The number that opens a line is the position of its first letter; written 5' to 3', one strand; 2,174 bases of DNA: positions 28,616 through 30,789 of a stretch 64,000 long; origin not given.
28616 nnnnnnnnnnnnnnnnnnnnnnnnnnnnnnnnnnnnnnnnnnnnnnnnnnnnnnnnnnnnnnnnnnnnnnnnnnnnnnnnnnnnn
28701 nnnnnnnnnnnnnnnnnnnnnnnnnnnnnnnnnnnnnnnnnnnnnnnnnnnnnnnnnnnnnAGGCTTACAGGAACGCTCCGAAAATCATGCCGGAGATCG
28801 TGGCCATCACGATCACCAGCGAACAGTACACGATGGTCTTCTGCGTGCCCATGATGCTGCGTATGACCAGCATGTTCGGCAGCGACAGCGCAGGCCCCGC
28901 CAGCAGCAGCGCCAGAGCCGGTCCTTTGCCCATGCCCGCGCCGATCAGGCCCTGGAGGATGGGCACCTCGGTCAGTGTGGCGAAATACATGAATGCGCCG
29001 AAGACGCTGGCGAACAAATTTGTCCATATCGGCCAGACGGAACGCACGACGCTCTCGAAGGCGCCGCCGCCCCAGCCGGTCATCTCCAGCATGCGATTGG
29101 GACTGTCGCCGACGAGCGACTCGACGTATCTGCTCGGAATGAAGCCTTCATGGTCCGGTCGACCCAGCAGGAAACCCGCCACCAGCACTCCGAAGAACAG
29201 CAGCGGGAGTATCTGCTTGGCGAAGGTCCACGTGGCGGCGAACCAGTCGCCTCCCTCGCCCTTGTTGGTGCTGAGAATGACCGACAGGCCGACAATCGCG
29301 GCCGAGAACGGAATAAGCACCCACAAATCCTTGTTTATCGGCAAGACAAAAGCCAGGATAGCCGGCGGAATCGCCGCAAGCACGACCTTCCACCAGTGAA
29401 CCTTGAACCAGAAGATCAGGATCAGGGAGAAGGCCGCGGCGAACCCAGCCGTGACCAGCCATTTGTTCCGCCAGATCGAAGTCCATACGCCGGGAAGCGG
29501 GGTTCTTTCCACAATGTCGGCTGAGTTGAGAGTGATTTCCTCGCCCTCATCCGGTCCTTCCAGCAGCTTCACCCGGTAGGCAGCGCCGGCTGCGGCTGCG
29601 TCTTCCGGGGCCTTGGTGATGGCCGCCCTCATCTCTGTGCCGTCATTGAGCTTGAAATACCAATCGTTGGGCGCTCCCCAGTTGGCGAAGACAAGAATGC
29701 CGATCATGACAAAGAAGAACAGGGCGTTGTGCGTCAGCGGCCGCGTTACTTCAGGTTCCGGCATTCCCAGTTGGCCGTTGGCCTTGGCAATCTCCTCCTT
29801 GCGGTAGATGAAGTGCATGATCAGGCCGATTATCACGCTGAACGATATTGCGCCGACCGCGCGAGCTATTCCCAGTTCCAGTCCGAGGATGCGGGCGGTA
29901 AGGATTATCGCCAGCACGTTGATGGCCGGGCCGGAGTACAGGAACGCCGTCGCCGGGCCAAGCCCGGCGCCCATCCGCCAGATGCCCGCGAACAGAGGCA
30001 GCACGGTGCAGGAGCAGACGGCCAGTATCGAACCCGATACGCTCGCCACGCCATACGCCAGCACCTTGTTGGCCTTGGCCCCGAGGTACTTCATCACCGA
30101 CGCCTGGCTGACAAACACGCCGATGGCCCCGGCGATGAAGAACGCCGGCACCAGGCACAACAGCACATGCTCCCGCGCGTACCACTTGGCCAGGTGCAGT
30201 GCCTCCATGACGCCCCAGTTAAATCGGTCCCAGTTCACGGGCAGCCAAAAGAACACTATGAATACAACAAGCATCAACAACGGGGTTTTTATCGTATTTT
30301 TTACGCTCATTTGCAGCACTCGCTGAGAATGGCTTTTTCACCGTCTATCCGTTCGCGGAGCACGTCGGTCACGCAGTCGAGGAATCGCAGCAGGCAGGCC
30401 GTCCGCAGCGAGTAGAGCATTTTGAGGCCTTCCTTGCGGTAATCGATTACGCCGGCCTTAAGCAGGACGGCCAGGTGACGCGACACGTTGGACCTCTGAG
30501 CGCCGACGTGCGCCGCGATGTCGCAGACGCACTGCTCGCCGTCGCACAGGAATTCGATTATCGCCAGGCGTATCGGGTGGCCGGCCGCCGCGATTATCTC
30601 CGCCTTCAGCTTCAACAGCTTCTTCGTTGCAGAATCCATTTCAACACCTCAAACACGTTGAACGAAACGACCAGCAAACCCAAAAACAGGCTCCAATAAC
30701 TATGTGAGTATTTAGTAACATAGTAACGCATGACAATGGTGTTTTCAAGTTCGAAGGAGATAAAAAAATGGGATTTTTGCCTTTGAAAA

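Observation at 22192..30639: ArsR-ArsP-like permease-TolC-MFP-RND co-operon: inner-membrane permease paired with an envelope-spanning pump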

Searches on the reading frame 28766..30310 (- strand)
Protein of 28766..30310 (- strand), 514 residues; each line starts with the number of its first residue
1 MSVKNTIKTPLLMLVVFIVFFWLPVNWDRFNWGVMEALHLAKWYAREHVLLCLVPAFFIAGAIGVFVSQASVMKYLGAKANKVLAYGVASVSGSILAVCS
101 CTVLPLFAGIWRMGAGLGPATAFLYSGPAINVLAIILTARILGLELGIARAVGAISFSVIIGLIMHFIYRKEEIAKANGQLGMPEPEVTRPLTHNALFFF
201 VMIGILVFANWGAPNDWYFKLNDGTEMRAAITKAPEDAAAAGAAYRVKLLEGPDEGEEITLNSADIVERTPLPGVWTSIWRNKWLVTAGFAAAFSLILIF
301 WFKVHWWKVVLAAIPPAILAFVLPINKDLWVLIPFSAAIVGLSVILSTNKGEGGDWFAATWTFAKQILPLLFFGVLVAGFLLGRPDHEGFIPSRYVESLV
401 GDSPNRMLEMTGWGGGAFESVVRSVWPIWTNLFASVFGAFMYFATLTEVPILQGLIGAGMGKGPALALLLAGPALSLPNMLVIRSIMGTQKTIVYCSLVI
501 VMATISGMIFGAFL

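Call 4: search_protein_families(library=pfam, proteins=[window:28766-30310:-], max_evalue=0.01)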
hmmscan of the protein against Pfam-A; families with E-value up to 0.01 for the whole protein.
window:28766-30310:- (514 aa): 1 family
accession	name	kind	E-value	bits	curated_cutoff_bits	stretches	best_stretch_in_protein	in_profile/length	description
PF03773.19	ArsP_1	-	5e-63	213.4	32.3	1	37-511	5-293/294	Predicted permease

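Call 5: search_protein_families(library=ncbifam, proteins=[window:28766-30310:-], max_evalue=0.01)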
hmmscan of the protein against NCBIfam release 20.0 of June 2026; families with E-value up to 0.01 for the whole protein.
window:28766-30310:- (514 aa): 2 families
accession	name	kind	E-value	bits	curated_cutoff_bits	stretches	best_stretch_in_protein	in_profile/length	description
NF033936.1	CuZnOut_SO0444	equivalog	7.5e-28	97.7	300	2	56-178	15-135/351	SO_0444 family Cu/Zn efflux transporter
NF040736.1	efflux_SaoE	equivalog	8.3e-27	94.3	325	2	53-175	22-141/352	efflux transporter SaoE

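Call 6: find_homologous_proteins(query=window:28766-30310:-, max_evalue=1e-10)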
Query window:28766-30310:- (514 aa): 8000 proteins with E <= 1e-10 among 8000 candidates; the best 120 are listed.
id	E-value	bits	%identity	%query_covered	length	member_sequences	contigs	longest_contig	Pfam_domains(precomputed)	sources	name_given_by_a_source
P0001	0.0e+0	1138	100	100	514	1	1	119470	PF03773.20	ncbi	-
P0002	9.5e-285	963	85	98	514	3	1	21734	PF03773.20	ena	-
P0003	5.5e-283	957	83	99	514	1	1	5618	PF03773.20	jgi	-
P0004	1.0e-282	957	83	100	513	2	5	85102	PF03773.20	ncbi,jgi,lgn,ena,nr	ncbi:MAG TPA: permease [Sedimentisphaerales bacterium]|nr:permease [Sedimentisphaerales bacterium] H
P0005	3.3e-282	955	84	99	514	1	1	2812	PF03773.20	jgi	jgi:uncharacterized membrane protein YraQ (UPF0718 family)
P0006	3.5e-280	948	84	99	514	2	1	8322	PF03773.20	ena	-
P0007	1.7e-279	946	84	97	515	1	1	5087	PF03773.20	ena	-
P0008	1.7e-279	946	82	99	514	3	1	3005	PF03773.20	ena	-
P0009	1.7e-278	943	82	99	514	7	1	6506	PF03773.20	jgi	-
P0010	5.4e-278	941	82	99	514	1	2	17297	PF03773.20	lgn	-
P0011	6.2e-278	941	85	96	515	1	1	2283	PF03773.20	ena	-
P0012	9.0e-278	940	82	100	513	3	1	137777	PF03773.20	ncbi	-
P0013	1.2e-277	940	85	97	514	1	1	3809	PF03773.20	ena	-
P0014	2.3e-277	939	82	99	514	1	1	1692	PF03773.20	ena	-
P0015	4.3e-277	938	82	100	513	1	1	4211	PF03773.20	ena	-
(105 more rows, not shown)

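Call 8: find_related_loci(query=window:28766-30310:-, collection=genome_contigs, flank=10000)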
Query window:28766-30310:- (514 aa) in genome_contigs; peptide patterns used: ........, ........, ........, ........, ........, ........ (x = any residue, [..] = any of these).
388 stretches matched a pattern; 368 encode a relative of the query (tblastn E <= 1e-3); the best 80 are kept; 80 distinct loci.
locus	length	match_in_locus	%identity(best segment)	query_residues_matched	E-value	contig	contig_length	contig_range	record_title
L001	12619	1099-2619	79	4-511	0e+0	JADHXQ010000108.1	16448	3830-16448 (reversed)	MAG: Phycisphaerae bacterium isolate BS750m-G57 BS-750m-C5718, whole genome shotgun sequence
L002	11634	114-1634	74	4-514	0e+0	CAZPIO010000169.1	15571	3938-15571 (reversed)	MAG TPA_asm: uncultured Planctomycetales bacterium isolate binchicken_co74_351 genome assembly, contig: NODE_7169_length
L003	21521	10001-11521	78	8-514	0e+0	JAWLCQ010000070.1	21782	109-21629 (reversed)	MAG: Phycisphaerae bacterium isolate 15dZY3.bin.65 NODE_2804_length_21782_cov_6.175299, whole genome shotgun sequence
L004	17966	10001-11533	76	1-512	0e+0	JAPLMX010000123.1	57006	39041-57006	MAG: Phycisphaerae bacterium isolate LacPavin_0920_SED4_MAG_61_20 LacPavin_0920_SED4_scaffold_1001347, whole genome shot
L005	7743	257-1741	76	16-511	0e+0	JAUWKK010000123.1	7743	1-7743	MAG: Planctomycetota bacterium isolate CSMAG_2344 CSMAG_2344_k127_10279435_length_7743_cov_12.0218, whole genome shotgun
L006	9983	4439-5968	76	1-514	0e+0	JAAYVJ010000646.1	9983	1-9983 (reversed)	MAG: Planctomycetota bacterium isolate AS27yjCOA_53 124309_AS27, whole genome shotgun sequence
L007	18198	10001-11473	79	21-512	0e+0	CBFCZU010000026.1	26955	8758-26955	MAG TPA_asm: uncultured Planctomycetales bacterium isolate SRR26215681_concoct_196 genome assembly, contig: ERZ25073475.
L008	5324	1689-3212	75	8-514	0e+0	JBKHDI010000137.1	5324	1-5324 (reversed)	MAG: Phycisphaerae bacterium isolate D1M03_8 NODE_8686_length_5324_cov_13.808692, whole genome shotgun sequence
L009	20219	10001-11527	76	4-511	0e+0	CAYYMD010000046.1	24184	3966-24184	MAG TPA_asm: uncultured Planctomycetaceae bacterium isolate SRP332253_co2_255 genome assembly, contig: NODE_1916_length_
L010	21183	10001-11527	77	4-513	0e+0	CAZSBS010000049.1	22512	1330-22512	MAG TPA_asm: uncultured Planctomycetaceae bacterium isolate SRP178699_co1_604 genome assembly, contig: NODE_2701_length_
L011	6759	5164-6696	74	4-513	0e+0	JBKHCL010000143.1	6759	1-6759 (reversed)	MAG: Phycisphaerae bacterium isolate D1M02_5 NODE_4299_length_6759_cov_12.681235, whole genome shotgun sequence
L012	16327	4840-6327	76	16-512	0e+0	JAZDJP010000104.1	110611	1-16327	MAG: Planctomycetota bacterium isolate MEGAHIT-group-0.494 k141_10057976, whole genome shotgun sequence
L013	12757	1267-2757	74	16-513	0e+0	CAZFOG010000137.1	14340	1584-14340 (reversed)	MAG TPA_asm: uncultured Nitrospiraceae bacterium isolate SRP192927_co6_479 genome assembly, contig: NODE_10078_length_14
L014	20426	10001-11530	74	4-512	0e+0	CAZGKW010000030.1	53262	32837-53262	MAG TPA_asm: uncultured Anaerolineales bacterium isolate binchicken_co17_275 genome assembly, contig: NODE_1908_length_5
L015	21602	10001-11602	71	4-514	0e+0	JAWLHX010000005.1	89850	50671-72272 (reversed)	MAG: Phycisphaerae bacterium isolate 30dZY2.bin.88 NODE_450_length_89850_cov_6.631391, whole genome shotgun sequence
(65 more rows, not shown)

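Call 65: predict_structure(alignment_id=A1)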
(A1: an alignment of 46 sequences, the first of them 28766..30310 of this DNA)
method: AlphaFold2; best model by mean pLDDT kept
length: 514 residues; sequences in the alignment: 46
mean_pLDDT: 53.2   pTM: 0.39
mean pLDDT of the five models: 53.2, 46.5, 46.4, 43.9, 43.4
residues with pLDDT >= 90: 2; 70-90: 100; 50-70: 131; < 50: 281
segments of 3 or more residues with pLDDT < 50: 1-5, 21-26, 28-143, 149-151, 153-159, 176-188, 327-337, 359-376, 381-387, 398-401, 431-488, 495-514
pLDDT, mean of each block of 10 residues (from residue 1): 49 62 44 40 34 37 41 39 37 32 41 43 44 41 45 49 51 47 41 57 59 78 88 75 85 85 86 78 73 74 71 63 49 47 52 51 47 48 49 53 62 72 64 42 39 41 40 37 46 50 42 35
secondary structure, 60 per line:
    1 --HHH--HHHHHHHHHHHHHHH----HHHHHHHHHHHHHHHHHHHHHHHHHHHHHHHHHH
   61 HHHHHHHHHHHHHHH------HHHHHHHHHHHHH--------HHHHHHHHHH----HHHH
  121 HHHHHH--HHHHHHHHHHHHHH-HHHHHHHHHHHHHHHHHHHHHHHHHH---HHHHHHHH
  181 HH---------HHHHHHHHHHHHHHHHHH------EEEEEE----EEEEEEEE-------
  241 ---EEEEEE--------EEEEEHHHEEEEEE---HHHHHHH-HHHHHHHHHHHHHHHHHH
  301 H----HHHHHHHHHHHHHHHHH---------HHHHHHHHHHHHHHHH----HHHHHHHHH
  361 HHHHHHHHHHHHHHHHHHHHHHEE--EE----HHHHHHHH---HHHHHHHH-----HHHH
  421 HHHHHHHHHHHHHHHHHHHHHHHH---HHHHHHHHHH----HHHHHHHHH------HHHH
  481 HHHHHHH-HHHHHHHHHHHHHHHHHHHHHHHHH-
elements in order: H8-22 H27-75 H82-94 H103-112 H117-126 H129-142 H144-169 H173-182 H192-209 E216-221 E226-233 E244-249 E258-262 E266-271 H275-281 H283-301 H306-322 H332-347 H352-382 H393-400 H404-411 H417-444 H448-457 H462-470 H477-487 H489-513

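Call 71: search_dna_similar(query=window:28766-30310:-, collection=plasmids, mode=protein, max_evalue=0.00001, max_rows=25)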
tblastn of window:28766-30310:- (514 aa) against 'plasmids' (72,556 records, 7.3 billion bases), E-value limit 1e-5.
Records with a match: 18; places in all: 18; records where one place covers at least 80% of the query: 1.
Best place of each record, by identity: <60% 18.
By first word of the organism name: Staphylococcus 12; Leptolinea 1; Aureibacter 1; Ruegeria 1; Photobacterium 1; Enterococcus 1; Cereibacter 1.
By predicted mobility (MOB-suite, as given by PLSDB): non-mobilizable 16; mobilizable 1; conjugative 1.
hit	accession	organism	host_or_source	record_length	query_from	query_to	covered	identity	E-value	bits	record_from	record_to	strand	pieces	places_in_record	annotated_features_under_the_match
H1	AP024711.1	Leptolinea sp. HRD-7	-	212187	44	514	92%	35.1%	5e-47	183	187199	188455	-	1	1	permease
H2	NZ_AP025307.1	Aureibacter tunicatorum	-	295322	53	178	25%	33.3%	3e-6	58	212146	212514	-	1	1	SO_0444 family Cu/Zn efflux transporter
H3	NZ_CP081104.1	Ruegeria conchae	-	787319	34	166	26%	30.1%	6e-7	60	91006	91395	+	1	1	permease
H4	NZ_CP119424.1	Photobacterium sp. DA100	-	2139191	36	173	27%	28.9%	5e-6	57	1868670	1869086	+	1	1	none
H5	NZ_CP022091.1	Staphylococcus saprophyticus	Homo sapiens,urine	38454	48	177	25%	29.2%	2e-6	58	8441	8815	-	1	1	permease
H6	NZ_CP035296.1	Staphylococcus saprophyticus subsp. saprophyticus ATCC ...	-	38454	48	177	25%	29.2%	2e-6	58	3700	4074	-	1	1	permease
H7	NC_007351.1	Staphylococcus saprophyticus subsp. saprophyticus ATCC ...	-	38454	48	177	25%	29.2%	2e-6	58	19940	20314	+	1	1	permease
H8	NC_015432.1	Staphylococcus saprophyticus subsp. saprophyticus MS1146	-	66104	58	176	23%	31.9%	2e-6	58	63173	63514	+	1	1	permease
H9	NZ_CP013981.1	Staphylococcus equorum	Cell,Myeolchi-jeotgal, salted fermented ...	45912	58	178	24%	30.6%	6e-6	57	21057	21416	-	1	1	permease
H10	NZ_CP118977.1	Staphylococcus succinus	Plant and soil,Type strain bacterial ...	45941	58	178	24%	30.6%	6e-6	57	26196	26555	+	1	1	permease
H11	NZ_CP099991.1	Staphylococcus equorum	Cell culture,soil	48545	58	178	24%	30.6%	6e-6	57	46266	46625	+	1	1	permease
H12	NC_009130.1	Staphylococcus sp. 693-2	poultry litter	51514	58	178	24%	30.6%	6e-6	57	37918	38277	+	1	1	permease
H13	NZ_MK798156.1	Enterococcus hirae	-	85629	58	178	24%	30.6%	6e-6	57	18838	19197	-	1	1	permease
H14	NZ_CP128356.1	Staphylococcus hsinchuensis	bacterial culture,juice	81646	58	178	24%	30.6%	7e-6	57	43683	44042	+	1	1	permease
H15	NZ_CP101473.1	Staphylococcus equorum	water,poultry farm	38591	58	178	24%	30.6%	7e-6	57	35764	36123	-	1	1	permease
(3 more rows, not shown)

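Call 73: get_annotated_region(hit=H1, flank=7000)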
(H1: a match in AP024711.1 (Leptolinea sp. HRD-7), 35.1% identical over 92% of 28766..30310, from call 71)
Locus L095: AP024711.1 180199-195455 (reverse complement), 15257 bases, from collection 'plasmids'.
description: Leptolinea sp. HRD-7 plasmid HRD7plasmid DNA, complete genome
organism: Leptolinea sp. HRD-7 (NCBI taxid 2830982)
taxonomy: Bacteria; Chloroflexota; Anaerolineae; Anaerolineales; Anaerolineaceae; Leptolinea; Leptolinea sp. HRD-7
host: -; source: -; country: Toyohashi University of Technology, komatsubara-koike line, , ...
typing (MOB-suite, as given by PLSDB): non-mobilizable
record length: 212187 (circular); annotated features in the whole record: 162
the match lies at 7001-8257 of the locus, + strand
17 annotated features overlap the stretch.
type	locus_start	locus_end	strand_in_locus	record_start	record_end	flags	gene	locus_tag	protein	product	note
CDS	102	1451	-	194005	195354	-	-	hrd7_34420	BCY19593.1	hypothetical protein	-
CDS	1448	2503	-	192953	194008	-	-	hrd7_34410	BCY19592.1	hypothetical protein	-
CDS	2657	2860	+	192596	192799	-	-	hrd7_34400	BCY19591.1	hypothetical protein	-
CDS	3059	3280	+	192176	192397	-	-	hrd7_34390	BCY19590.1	hypothetical protein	-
CDS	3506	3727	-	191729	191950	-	-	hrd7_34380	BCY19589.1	hypothetical protein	-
CDS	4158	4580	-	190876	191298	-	-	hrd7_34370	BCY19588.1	hypothetical protein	-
CDS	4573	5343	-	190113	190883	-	-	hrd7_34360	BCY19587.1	sporulation initiation inhibitor Soj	-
CDS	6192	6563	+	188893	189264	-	-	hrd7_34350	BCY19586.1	transcriptional regulator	-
CDS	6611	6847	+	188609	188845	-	-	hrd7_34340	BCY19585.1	redox-active disulfide protein 2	-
CDS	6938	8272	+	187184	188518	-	-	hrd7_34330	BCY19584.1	permease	-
CDS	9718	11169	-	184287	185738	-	-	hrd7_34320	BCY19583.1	hypothetical protein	-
CDS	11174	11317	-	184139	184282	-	-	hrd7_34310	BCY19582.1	hypothetical protein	-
CDS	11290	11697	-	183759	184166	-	-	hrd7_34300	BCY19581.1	hypothetical protein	-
CDS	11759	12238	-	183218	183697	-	-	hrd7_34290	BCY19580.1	prolyl-tRNA editing protein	-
CDS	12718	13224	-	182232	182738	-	-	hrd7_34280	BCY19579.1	hypothetical protein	-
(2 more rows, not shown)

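Call 74: get_annotated_region(hit=H7, flank=5000)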
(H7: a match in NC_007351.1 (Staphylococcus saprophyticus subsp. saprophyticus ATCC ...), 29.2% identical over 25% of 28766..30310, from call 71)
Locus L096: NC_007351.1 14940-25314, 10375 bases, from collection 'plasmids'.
description: Staphylococcus saprophyticus subsp. saprophyticus ATCC 15305 = NCTC 7292 plasmid pSSP1, complete sequence
organism: Staphylococcus saprophyticus subsp. saprophyticus ATCC 15305 = NCTC 7292 (NCBI taxid 342451)
taxonomy: Bacteria; Bacillota; Bacilli; Bacillales; Staphylococcaceae; Staphylococcus; Staphylococcus saprophyticus; Staphylococcus saprophyticus subsp. saprophyticus ATCC 15305 = NCTC 7292
host: -; source: -; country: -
typing (MOB-suite, as given by PLSDB): non-mobilizable; replicon rep_cluster_2246
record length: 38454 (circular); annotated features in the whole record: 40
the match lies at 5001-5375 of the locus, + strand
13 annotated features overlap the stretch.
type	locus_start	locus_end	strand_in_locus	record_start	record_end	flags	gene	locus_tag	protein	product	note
CDS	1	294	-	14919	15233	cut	-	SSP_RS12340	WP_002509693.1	metalloregulator ArsR/SmtB family transcription factor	GO:0006355 - regulation of DNA-templated transcription [Evidence IEA]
CDS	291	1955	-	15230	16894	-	-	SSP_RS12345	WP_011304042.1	FAD-dependent oxidoreductase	-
CDS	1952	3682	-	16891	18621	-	arsA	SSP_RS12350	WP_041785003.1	arsenical pump-driving ATPase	GO:0071722 - detoxification of arsenic-containing substance [Evidence IEA]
CDS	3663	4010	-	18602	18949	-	arsD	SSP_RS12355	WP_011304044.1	arsenite efflux transporter metallochaperone ArsD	-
CDS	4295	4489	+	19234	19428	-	-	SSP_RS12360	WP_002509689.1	hypothetical protein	-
CDS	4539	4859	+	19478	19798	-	-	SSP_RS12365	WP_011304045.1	metalloregulator ArsR/SmtB family transcription factor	GO:0006355 - regulation of DNA-templated transcription [Evidence IEA]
CDS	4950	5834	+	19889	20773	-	-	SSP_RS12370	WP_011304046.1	permease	-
CDS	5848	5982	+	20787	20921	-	-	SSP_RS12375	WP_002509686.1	hypothetical protein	-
CDS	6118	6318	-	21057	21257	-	-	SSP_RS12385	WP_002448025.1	hypothetical protein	-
CDS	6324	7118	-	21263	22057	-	-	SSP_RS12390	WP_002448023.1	ParA family protein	-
CDS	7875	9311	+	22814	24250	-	-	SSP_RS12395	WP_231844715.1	replication initiator protein A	-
CDS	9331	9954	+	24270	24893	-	-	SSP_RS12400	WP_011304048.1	zinc ribbon domain-containing protein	-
CDS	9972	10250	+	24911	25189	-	-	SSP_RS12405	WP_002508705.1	hypothetical protein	-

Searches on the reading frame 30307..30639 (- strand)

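Call 4: search_protein_families(library=pfam, proteins=[window:30307-30639:-], max_evalue=0.01)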
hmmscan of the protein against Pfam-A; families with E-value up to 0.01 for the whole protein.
window:30307-30639:- (110 aa): 9 families
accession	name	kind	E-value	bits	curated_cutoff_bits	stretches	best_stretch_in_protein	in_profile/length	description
PF01022.26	HTH_5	-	5e-17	61.9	22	1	22-67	2-47/47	Bacterial regulatory protein, arsR family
PF12840.13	HTH_20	-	1.6e-06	28.4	27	1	20-67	2-50/51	Helix-turn-helix domain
PF13545.12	HTH_Crp_2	-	6.9e-05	23.2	27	1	40-69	27-57/70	Crp-like helix-turn-helix domain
PF13601.12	HTH_34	-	0.00067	20.2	27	1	23-70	1-49/80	Winged helix DNA-binding domain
PF09339.16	HTH_IclR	-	0.001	19.2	22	1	25-66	6-49/52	IclR helix-turn-helix domain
PF25212.1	HVO_A0114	-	0.0012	19.1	27.6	1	24-72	24-73/84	HVO_A0114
PF13412.12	HTH_24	-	0.0022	18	21.9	1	25-65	6-47/48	Winged helix-turn-helix DNA-binding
PF08100.18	Dimerisation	-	0.0061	16.8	25.6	0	23-82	26-87/93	O-methyltransferase dimerisation domain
PF01978.25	TrmB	-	0.007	16.6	25.6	0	31-76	18-62/68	Sugar-specific transcriptional regulator TrmB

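Call 5: search_protein_families(library=ncbifam, proteins=[window:30307-30639:-], max_evalue=0.01)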
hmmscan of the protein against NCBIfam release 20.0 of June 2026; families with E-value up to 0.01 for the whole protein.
window:30307-30639:- (110 aa): 10 families
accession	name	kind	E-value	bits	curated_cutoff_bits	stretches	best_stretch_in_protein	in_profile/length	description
NF033788.1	HTH_metalloreg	subfamily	1.1e-22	79.6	55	1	13-84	2-74/77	metalloregulator ArsR/SmtB family transcription factor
NF033789.1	repress_SdpR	subfamily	3.6e-11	42.8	100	1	18-90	4-76/79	autorepressor SdpR family transcription factor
NF040642.1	sulf_sens_BigR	equivalog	2e-09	37.4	155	1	13-83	11-81/95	sulfite-sensing transcriptional repressor BigR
NF047906.1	CdPbTransRegCmtR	equivalog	5.9e-09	35.8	150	1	18-93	17-92/104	Cd(II)/Pb(II)-sensing metalloregulatory transcriptional regulator CmtR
NF007528.0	PRK10141.1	subfamily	6.9e-09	35.6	97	1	23-79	17-74/117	metalloregulator ArsR/SmtB family transcription factor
NF041413.1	ArsR_Rv2640c_fam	equivalog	9.8e-09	35.6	155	1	17-83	37-106/118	Rv2640c family ArsR-like transcriptional regulator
NF053755.1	MsvR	equivalog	2.5e-06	27.4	220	1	16-70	7-61/236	transcriptional factor MsvR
TIGR01884.1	cas_HTH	subfamily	7.8e-05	22.1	60.2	1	23-69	143-190/202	CRISPR-associated CARF protein Csa3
NF052532.1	TransRegPagRBaca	equivalog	0.00011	22.3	170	1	9-80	14-85/99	transcriptional repressor PagR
NF045707.1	Dbac_1936_reg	equivalog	0.0031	17.5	115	1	13-94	8-89/99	ArsR/SmtB-type metalloregulator TsoR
